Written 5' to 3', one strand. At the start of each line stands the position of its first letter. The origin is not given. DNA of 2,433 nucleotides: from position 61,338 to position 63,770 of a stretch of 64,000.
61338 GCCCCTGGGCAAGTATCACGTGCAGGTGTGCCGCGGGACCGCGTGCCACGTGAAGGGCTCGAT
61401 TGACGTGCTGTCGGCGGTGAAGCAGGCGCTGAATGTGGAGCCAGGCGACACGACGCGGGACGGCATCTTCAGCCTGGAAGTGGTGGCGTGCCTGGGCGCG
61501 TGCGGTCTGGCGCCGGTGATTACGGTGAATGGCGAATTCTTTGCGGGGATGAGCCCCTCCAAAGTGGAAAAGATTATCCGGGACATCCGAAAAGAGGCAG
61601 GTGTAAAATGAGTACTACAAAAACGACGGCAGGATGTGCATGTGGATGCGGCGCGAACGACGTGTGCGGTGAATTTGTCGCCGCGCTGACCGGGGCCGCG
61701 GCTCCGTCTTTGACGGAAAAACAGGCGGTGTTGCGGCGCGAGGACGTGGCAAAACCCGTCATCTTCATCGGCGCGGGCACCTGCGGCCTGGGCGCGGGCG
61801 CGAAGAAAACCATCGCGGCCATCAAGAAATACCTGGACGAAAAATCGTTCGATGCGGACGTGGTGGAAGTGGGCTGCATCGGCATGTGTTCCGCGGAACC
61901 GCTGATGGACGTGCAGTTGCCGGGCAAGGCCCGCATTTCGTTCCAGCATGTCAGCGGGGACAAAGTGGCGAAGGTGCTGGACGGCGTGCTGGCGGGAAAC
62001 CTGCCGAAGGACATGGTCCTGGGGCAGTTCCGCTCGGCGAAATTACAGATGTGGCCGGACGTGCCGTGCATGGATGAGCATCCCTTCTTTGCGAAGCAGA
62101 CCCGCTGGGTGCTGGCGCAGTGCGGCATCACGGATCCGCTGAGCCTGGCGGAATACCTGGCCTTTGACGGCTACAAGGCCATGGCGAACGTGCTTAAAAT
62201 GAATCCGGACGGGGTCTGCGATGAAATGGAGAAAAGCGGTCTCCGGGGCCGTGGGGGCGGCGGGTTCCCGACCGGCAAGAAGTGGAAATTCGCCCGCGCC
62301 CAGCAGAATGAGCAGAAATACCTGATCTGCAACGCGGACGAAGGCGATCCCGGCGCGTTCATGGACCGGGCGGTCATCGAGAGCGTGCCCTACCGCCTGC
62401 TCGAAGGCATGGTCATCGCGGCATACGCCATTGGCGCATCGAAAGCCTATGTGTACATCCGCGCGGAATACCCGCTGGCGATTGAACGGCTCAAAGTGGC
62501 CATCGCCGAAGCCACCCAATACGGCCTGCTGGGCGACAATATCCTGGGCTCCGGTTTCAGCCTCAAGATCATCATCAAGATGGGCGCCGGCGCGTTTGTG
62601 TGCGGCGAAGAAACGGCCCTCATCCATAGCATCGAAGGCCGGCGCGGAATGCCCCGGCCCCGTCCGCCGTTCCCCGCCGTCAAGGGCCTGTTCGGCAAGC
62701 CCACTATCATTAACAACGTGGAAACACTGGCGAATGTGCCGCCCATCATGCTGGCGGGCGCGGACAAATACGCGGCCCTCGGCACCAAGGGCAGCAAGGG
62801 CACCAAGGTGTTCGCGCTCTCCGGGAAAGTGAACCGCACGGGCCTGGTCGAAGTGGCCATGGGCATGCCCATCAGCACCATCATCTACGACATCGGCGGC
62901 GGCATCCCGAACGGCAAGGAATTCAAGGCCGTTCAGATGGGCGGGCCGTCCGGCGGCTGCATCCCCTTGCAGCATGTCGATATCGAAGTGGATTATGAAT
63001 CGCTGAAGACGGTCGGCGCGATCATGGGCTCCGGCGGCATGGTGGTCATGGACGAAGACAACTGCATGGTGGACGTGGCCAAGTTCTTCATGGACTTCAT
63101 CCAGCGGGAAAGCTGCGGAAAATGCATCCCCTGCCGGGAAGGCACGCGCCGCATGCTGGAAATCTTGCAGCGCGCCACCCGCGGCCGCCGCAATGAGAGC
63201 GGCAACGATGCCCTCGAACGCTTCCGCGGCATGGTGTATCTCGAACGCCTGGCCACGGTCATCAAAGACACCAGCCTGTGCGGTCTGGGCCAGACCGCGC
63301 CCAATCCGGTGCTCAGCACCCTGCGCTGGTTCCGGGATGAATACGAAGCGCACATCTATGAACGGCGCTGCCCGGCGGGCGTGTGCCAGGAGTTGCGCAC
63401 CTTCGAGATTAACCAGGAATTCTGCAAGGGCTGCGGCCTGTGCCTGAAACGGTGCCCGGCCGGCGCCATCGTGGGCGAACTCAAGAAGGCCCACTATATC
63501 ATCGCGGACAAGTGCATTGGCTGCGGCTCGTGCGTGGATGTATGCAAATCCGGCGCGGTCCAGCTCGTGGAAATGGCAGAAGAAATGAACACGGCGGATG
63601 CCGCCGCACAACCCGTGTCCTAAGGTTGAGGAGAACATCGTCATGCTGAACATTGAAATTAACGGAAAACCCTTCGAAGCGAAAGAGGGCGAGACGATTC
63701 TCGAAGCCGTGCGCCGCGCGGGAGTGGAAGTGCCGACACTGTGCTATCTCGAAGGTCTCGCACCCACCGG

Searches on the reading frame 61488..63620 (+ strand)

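Call 67: search_protein_families(library=pfam, proteins=[window:61488-63620:+], max_evalue=0.001)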
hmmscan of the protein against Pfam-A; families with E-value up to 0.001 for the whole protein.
window:61488-63620:+ (711 aa): 13 families
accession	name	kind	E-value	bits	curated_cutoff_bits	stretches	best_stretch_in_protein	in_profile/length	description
PF01512.22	Complex1_51K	-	2e-47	161.3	31.2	1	248-418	2-149/150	Nuo51 FMN-binding domain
PF10589.14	NADH_4Fe-4S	-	1.1e-30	105.8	23.5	1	529-622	1-85/85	NADH-ubiquinone oxidoreductase-F iron-sulfur binding region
PF00037.32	Fer4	-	1.1e-11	44.5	21.1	2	670-691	2-23/24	4Fe-4S binding domain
PF12838.12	Fer4_7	-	9.6e-09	36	27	1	675-700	1-26/52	4Fe-4S dicluster domain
PF13187.11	Fer4_9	-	1.4e-08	35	27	1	646-690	2-51/52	4Fe-4S dicluster domain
PF14697.11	Fer4_21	-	1.5e-08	35.1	35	1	641-687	3-52/59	4Fe-4S dicluster domain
PF13237.11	Fer4_10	-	1.7e-08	34.7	25.5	1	641-686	4-52/53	4Fe-4S dicluster domain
PF12837.12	Fer4_6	-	7.7e-08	32.4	25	2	639-661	2-24/24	4Fe-4S binding domain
PF12797.12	Fer4_2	-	8.5e-08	32.1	24.5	2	669-687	3-21/22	4Fe-4S binding domain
PF10531.15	SLBB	-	5.5e-06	26.6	27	1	441-490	1-53/55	SLBB domain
PF25160.1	LdpA_Fe-S-bd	-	9.7e-05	22.5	27.6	1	652-693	9-45/49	LdpA Fe-S cluster-binding domain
PF22461.2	SLBB_2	-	0.0002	21.8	27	1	441-495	2-58/79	SLBB domain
PF13484.11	Fer4_16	-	0.00048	21.3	30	0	646-664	2-20/66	4Fe-4S double cluster binding domain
